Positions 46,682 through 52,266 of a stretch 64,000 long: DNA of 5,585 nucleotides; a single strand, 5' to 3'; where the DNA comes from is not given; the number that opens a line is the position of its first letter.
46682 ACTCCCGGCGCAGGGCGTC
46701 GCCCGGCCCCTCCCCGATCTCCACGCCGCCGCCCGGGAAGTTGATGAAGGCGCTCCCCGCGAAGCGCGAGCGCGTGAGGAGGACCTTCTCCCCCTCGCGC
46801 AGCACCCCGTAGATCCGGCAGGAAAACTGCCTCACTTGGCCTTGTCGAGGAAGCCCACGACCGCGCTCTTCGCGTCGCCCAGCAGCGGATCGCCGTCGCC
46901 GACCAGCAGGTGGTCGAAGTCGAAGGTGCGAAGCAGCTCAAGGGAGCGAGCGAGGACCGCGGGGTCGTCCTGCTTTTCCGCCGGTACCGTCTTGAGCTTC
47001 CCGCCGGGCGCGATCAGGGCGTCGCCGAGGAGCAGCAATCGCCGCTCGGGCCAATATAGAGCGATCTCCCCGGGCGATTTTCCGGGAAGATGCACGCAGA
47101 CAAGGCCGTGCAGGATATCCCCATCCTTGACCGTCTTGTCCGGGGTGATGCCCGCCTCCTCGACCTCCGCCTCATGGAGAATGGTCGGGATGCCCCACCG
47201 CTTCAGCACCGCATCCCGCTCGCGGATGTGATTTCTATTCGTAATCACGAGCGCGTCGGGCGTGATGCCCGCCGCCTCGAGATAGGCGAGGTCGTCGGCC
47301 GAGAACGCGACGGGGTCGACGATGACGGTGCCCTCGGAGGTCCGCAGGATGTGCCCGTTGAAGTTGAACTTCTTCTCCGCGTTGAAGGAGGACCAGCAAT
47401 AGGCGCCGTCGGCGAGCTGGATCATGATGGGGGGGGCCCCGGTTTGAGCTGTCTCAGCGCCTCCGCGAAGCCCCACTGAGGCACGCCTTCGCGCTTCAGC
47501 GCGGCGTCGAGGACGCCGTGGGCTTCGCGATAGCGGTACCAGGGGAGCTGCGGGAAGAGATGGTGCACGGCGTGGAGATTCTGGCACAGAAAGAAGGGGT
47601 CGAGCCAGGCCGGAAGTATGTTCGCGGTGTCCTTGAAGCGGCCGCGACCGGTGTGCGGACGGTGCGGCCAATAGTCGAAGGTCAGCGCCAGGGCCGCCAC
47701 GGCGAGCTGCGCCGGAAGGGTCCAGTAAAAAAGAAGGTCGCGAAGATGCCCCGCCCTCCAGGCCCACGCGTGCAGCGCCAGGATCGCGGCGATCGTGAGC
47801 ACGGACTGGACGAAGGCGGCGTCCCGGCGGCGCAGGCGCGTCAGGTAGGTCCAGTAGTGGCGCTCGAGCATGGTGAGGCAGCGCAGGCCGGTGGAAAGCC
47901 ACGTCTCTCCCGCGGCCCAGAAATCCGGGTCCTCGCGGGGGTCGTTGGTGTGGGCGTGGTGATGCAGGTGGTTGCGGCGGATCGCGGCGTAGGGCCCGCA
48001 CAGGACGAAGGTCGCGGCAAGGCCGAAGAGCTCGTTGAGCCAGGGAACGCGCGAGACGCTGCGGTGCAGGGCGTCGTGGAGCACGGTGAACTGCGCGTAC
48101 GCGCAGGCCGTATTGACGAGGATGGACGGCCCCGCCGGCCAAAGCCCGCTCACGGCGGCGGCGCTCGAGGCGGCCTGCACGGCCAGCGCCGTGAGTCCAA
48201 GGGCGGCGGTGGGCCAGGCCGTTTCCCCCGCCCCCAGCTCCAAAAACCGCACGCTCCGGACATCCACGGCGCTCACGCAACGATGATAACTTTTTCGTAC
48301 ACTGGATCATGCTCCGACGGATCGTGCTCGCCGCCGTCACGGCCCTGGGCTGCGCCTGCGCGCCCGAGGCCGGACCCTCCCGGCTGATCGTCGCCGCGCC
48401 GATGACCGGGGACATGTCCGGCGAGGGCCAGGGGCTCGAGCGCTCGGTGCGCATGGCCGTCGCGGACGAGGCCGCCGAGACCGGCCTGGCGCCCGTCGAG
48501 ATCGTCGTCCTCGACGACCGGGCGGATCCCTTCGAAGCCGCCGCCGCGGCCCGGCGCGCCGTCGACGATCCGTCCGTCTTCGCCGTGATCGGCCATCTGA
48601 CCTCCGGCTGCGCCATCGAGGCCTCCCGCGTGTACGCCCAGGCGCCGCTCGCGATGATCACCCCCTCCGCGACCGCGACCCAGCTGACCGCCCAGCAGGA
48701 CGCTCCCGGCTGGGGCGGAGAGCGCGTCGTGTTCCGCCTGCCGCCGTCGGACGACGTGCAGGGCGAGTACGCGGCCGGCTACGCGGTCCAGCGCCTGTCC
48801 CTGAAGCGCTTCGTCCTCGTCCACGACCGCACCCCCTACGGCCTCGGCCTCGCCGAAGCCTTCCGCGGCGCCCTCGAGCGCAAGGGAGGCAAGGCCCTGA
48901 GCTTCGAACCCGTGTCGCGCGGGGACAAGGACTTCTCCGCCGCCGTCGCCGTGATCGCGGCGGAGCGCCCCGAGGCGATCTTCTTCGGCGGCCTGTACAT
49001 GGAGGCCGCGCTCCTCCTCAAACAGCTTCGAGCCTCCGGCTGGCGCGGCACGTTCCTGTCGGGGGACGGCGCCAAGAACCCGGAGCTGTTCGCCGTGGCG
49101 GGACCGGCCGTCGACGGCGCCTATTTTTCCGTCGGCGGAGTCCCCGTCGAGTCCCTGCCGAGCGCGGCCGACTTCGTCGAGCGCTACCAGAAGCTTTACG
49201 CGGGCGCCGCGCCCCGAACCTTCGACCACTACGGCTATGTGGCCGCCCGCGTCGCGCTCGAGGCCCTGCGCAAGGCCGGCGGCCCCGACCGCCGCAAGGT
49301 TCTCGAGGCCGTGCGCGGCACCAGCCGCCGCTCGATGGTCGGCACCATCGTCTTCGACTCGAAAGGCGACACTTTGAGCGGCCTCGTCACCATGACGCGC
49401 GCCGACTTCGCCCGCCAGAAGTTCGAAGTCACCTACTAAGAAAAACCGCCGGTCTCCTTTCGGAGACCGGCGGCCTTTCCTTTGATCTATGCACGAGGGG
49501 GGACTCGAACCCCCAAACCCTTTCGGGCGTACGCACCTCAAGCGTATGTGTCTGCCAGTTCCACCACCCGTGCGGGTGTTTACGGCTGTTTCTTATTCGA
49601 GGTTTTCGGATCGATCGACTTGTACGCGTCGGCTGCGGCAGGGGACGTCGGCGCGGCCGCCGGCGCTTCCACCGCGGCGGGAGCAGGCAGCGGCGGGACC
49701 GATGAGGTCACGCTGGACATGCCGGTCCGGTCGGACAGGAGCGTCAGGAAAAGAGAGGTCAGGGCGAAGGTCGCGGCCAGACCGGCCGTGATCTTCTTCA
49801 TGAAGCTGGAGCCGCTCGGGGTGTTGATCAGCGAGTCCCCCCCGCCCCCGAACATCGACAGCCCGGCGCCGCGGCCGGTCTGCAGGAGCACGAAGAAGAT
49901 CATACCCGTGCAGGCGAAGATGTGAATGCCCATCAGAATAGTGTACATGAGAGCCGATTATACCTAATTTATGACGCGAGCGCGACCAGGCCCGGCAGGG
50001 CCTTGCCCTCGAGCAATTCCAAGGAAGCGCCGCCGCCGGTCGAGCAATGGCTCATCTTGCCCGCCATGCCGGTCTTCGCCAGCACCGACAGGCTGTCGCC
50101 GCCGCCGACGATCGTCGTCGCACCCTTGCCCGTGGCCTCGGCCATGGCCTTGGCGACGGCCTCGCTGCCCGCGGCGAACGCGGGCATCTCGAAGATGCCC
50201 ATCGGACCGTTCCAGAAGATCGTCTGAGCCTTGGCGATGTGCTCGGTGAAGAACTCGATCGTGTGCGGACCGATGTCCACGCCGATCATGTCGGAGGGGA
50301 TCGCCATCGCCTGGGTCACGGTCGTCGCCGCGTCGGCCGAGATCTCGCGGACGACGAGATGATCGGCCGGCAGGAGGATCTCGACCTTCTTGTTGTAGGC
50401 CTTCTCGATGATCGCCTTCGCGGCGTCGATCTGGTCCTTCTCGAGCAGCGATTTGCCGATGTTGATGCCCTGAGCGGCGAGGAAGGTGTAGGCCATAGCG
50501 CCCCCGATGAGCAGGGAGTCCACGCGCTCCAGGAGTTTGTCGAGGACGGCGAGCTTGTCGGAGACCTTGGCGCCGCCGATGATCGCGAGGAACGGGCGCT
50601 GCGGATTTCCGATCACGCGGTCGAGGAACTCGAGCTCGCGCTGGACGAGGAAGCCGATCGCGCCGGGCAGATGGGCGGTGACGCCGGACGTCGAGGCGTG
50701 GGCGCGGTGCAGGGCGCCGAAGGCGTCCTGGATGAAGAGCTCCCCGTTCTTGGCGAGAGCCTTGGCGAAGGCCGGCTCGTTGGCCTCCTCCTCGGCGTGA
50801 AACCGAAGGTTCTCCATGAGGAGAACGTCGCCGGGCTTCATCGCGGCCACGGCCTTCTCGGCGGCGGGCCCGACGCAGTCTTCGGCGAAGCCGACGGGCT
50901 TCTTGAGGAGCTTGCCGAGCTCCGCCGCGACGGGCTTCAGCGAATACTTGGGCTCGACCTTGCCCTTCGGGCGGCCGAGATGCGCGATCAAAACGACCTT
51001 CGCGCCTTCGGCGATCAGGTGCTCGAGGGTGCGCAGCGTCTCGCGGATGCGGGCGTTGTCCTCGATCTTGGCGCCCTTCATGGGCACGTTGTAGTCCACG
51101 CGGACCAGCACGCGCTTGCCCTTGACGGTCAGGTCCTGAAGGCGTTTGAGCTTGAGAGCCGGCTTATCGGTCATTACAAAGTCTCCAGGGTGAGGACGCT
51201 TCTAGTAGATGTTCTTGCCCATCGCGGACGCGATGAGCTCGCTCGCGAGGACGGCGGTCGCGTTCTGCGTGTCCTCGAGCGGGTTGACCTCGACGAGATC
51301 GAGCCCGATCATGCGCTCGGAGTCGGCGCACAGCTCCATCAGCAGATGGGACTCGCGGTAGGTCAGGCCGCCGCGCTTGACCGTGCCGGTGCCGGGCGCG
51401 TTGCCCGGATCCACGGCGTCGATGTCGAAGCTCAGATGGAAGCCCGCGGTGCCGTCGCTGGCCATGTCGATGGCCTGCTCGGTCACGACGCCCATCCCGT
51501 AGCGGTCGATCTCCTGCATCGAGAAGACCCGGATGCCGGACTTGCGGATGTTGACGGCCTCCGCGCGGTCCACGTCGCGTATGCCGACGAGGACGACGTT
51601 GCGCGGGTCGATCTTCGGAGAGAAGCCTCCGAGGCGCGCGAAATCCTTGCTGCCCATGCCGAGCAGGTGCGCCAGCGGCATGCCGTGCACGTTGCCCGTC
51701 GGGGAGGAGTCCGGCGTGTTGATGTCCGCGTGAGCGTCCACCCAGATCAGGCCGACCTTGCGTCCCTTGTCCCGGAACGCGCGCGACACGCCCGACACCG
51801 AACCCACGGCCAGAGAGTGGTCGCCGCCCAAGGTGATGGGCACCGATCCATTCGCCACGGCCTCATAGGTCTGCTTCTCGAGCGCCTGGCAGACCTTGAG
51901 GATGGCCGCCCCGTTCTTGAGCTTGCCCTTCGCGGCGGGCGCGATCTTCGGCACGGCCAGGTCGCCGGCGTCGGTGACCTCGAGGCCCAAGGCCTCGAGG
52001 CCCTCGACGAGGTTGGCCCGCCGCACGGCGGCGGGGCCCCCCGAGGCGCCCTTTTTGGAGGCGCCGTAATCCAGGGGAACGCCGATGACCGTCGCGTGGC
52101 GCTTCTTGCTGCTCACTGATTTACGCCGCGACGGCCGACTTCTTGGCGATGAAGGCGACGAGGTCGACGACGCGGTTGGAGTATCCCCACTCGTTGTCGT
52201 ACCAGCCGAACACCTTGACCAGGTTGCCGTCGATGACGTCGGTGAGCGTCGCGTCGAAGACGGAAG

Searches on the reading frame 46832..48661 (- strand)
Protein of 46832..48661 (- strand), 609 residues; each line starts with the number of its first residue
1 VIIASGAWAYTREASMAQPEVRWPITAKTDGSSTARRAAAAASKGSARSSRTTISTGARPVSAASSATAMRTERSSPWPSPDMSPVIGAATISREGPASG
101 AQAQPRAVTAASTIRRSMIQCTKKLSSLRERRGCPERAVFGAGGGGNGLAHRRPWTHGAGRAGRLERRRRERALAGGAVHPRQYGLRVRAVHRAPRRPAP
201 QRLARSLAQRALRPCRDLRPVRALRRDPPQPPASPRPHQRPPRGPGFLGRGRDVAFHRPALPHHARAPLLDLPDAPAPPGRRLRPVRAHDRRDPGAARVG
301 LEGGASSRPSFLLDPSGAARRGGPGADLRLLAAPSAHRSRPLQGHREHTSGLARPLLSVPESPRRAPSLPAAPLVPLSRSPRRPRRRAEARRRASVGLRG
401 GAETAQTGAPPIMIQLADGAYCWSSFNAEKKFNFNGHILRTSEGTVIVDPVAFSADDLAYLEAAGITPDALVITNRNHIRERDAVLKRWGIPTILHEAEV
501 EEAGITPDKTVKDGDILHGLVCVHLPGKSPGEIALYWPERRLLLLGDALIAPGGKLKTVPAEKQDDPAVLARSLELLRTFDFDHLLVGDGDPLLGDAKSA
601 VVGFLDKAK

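Call 34: search_protein_families(library=pfam, proteins=[window:46832-48661:-])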
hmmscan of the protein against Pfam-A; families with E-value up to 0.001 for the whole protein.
window:46832-48661:- (609 aa): 2 families
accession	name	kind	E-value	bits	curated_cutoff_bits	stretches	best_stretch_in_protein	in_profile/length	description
PF14597.12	Lactamase_B_5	-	2.2e-20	73.4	28.4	1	420-597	9-188/199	Metallo-beta-lactamase superfamily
PF00753.33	Lactamase_B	-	0.00033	21.1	22.7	0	442-581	14-188/196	Metallo-beta-lactamase superfamily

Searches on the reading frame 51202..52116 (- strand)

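Call 34: search_protein_families(library=pfam, proteins=[window:51202-52116:-])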
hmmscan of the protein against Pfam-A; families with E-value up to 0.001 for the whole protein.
window:51202-52116:- (304 aa): 1 family
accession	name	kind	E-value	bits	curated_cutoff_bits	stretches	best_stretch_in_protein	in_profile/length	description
PF00491.26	Arginase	-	4.4e-77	259.7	22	1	8-299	3-279/280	Arginase family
